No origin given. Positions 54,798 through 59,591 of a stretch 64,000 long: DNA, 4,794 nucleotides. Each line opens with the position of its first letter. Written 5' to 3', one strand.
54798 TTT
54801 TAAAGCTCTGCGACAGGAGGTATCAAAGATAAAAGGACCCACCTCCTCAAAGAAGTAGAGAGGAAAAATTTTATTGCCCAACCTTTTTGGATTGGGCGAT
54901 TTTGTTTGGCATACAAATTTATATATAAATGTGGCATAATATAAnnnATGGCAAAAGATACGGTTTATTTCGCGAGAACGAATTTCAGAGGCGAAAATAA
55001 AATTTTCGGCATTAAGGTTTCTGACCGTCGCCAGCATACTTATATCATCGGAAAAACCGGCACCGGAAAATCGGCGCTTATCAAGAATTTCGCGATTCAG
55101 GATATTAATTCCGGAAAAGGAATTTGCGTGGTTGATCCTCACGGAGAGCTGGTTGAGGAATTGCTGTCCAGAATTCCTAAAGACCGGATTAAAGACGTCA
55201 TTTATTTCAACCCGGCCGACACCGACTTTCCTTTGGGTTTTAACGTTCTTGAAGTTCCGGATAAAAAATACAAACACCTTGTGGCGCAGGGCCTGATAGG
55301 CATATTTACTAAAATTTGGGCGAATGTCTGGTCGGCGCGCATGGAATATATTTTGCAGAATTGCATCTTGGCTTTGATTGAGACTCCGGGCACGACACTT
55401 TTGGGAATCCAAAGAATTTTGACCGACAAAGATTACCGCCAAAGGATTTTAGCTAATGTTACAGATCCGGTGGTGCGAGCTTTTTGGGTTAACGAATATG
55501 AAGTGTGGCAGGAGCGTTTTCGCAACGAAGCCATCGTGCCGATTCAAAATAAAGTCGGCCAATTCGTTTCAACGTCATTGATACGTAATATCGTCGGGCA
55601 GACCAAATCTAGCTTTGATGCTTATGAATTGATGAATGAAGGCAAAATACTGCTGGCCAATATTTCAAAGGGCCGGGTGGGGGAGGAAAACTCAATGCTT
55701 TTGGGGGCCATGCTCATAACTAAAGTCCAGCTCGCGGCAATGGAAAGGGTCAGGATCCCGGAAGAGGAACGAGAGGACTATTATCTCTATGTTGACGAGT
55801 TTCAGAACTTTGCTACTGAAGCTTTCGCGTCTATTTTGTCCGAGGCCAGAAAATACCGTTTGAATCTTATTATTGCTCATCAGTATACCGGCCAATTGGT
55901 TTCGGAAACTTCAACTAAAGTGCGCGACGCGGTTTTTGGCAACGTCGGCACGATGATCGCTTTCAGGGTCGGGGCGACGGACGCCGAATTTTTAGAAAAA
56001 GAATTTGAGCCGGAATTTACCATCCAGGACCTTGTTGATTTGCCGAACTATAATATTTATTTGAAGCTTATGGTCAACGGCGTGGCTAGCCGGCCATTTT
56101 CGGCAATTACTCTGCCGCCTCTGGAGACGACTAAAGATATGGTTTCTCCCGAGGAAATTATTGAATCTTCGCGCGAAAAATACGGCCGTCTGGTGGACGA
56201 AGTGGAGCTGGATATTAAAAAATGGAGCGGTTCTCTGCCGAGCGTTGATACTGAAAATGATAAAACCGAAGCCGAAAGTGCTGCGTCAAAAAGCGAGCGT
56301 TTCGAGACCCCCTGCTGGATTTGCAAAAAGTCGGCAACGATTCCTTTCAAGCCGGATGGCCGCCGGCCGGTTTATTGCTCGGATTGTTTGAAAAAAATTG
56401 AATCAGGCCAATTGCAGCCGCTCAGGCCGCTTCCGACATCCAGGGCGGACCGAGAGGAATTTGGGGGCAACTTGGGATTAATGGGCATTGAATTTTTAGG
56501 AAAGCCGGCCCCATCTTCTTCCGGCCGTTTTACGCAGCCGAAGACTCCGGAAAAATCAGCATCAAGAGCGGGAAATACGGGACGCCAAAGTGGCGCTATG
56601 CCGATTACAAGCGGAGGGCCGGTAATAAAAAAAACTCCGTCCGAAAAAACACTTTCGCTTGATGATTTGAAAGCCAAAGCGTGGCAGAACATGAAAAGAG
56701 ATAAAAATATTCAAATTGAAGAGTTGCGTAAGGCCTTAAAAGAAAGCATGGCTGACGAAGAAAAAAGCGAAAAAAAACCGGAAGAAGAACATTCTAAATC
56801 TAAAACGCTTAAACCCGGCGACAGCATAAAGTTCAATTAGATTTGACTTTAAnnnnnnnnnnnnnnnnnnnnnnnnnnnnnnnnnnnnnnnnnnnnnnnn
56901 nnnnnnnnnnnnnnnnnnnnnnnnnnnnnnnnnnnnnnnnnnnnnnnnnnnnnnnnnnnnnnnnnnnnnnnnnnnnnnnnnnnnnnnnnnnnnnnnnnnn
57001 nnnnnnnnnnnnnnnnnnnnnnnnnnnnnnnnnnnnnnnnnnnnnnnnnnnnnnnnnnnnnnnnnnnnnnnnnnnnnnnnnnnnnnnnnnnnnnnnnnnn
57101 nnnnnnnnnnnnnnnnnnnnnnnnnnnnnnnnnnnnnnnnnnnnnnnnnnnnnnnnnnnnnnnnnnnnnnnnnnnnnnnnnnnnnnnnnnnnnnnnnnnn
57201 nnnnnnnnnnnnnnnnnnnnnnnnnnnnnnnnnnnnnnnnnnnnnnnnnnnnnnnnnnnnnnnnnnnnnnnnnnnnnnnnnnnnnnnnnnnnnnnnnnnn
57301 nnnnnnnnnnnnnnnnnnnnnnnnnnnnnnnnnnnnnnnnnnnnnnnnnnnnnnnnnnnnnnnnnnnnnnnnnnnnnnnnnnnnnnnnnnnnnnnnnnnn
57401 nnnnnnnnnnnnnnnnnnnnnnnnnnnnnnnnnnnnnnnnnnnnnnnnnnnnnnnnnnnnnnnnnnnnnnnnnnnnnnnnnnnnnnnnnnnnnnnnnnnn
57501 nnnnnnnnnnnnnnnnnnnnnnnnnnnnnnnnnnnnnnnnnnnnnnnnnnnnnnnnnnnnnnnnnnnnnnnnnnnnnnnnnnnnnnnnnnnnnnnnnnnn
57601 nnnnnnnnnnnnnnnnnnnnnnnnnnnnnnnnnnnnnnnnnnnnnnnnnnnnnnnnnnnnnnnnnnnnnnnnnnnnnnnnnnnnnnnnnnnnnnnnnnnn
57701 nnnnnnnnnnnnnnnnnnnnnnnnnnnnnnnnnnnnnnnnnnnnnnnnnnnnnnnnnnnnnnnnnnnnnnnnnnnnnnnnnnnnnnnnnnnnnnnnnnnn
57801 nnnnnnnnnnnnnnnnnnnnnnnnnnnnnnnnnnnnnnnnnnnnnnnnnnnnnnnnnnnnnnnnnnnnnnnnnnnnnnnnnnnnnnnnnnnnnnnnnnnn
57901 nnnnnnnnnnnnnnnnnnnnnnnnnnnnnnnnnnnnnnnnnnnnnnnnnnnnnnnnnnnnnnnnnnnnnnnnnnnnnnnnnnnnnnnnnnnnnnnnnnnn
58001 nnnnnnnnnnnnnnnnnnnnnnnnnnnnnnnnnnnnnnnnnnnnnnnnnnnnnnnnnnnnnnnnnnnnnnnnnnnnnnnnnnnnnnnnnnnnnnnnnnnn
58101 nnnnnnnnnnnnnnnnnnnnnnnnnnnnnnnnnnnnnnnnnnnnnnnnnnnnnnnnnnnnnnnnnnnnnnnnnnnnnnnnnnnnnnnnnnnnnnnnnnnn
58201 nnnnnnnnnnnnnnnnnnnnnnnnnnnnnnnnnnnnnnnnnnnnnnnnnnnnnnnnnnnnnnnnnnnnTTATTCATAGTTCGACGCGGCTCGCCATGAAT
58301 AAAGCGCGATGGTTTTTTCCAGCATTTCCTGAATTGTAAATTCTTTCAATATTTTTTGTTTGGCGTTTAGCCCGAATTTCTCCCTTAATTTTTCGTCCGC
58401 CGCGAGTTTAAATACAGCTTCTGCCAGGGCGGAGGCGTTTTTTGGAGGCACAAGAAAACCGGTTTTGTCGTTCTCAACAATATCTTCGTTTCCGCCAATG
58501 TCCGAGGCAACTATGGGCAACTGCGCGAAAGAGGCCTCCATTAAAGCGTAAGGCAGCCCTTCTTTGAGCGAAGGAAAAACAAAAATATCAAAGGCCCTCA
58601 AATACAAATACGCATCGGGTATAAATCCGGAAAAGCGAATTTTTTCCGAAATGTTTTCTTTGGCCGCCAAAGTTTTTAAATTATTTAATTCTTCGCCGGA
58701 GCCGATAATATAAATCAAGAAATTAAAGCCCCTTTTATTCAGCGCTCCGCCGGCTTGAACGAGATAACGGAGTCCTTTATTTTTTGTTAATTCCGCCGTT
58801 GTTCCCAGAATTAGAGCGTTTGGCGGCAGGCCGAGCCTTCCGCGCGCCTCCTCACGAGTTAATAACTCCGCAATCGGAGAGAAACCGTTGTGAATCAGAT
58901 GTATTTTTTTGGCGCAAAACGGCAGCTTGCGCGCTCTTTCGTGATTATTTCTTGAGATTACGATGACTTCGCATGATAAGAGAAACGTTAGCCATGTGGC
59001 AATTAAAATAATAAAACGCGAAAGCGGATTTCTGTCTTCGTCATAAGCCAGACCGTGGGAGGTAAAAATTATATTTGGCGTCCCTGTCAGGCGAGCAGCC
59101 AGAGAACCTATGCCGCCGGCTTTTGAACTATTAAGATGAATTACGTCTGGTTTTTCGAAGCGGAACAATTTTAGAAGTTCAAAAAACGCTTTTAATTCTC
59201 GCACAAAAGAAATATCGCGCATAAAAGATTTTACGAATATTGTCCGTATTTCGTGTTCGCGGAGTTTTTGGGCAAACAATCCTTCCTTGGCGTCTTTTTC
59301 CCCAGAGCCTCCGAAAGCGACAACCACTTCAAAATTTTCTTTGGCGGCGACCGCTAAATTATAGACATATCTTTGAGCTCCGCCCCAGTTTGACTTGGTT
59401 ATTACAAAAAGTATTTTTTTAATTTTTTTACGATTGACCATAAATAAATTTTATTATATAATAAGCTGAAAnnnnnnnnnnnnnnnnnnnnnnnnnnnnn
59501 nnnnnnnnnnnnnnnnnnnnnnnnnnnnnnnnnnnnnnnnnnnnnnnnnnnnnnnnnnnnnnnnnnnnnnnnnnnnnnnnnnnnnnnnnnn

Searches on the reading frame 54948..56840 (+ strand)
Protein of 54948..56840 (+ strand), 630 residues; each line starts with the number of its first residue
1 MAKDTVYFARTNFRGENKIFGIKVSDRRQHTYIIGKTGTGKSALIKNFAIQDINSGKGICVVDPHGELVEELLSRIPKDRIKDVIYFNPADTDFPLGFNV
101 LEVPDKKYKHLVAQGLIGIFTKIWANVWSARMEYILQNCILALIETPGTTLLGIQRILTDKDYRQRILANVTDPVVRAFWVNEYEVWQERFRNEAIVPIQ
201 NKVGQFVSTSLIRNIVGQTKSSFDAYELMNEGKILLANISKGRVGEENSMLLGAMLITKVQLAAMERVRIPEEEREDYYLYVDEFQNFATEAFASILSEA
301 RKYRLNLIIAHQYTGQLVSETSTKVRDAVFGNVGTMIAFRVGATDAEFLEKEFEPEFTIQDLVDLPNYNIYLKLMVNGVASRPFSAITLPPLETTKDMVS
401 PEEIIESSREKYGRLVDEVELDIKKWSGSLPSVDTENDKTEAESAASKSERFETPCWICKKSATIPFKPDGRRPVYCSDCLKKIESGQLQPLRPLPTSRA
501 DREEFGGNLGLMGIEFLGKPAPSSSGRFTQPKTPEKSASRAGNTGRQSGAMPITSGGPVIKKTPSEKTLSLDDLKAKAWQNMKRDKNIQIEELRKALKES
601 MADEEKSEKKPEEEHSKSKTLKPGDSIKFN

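Call 54: search_protein_families(library=pfam, proteins=[window:54948-56840:+], max_evalue=0.00001)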
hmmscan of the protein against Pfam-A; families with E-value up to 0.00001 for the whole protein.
window:54948-56840:+ (630 aa): 5 families
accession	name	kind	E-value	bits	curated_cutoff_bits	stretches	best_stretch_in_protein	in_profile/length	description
PF10412.15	TrwB_AAD_bind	-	2.5e-13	50.1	20.5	1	23-342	10-311/387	Type IV secretion-system coupling protein DNA-binding domain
PF23477.1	zf_Tbcl_2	-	2.5e-11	43.5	27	1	450-483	2-35/37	Probable treble clef zinc finger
PF01935.23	DUF87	-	7.7e-07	29.9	23.2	0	28-102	23-91/220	Helicase HerA, central domain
PF02534.20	T4SS-DNA_transf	-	1.2e-06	28.1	20.1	0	20-347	44-376/468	Type IV secretory system Conjugative DNA transfer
PF12696.13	TraG-D_C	-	4.9e-06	26.9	22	0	279-350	3-73/126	TraM recognition site of TraD and TraG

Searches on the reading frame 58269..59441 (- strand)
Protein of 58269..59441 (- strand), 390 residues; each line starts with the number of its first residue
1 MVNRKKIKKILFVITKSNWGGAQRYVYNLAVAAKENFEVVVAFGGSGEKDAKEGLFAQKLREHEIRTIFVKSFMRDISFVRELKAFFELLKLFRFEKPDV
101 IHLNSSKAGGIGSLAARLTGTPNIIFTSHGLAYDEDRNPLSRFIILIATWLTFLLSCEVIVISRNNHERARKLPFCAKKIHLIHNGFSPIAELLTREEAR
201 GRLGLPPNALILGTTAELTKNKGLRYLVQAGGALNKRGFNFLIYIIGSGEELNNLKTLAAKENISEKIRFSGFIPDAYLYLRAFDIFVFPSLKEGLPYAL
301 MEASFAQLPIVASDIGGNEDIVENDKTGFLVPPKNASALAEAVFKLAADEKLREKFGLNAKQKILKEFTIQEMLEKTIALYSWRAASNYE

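Call 10: search_protein_families(library=pfam, proteins=[window:58269-59441:-])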
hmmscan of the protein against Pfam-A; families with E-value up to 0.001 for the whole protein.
window:58269-59441:- (390 aa): 6 families
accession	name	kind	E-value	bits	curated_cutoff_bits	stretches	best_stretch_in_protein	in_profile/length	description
PF00534.26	Glycos_transf_1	-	4.4e-38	130.9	26.4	1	196-362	2-171/172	Glycosyl transferases group 1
PF13692.12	Glyco_trans_1_4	-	9.3e-32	110.7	27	1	211-349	3-142/142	Glycosyl transferases group 1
PF13439.12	Glyco_transf_4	-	7.1e-22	78.7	28.5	1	19-187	1-166/170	Glycosyltransferase Family 4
PF13579.12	Glyco_trans_4_4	-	9.6e-14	52.5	29.7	1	20-186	1-158/158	Glycosyl transferase 4-like domain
PF13477.12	Glyco_trans_4_2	-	6.2e-11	43.1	23.4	1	10-144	2-124/139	Glycosyl transferase 4-like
PF20706.3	GT4-conflict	-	0.00082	18.9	26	0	177-331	171-324/385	Family 4 Glycosyltransferase in conflict systems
